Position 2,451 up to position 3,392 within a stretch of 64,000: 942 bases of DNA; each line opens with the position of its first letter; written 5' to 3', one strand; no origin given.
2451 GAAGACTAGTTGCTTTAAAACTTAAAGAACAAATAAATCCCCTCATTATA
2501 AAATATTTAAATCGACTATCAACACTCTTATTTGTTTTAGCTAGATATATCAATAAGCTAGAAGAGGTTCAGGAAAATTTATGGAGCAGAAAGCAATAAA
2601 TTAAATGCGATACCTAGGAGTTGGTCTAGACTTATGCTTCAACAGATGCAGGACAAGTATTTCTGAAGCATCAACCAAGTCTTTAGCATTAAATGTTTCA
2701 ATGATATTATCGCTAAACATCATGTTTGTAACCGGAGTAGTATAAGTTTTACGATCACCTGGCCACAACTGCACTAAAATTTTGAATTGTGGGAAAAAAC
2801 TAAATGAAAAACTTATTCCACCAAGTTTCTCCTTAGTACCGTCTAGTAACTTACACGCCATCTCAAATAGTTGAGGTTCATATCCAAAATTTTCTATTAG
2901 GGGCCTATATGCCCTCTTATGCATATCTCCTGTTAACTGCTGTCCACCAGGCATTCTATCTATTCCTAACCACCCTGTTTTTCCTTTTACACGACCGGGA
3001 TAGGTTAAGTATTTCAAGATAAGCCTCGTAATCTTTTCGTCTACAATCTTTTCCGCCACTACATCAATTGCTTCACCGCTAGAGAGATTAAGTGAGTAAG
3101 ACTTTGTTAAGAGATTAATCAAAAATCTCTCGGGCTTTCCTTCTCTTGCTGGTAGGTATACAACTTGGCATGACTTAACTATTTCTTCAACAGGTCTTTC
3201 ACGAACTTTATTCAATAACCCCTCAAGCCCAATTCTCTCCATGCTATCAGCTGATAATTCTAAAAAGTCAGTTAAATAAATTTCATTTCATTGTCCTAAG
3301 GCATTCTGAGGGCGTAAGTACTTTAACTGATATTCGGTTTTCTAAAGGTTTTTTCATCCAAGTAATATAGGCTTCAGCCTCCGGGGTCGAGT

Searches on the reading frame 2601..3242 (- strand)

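Call 61: search_protein_families(library=pfam, proteins=[window:2601-3242:-], max_evalue=0.00001)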
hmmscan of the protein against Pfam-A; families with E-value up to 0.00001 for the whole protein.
window:2601-3242:- (213 aa): 1 family
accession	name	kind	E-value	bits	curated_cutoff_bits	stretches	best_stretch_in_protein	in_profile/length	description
PF12654.12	DUF3786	-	3.3e-25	89.1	27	1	34-197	18-174/176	Domain of unknown function (DUF3786)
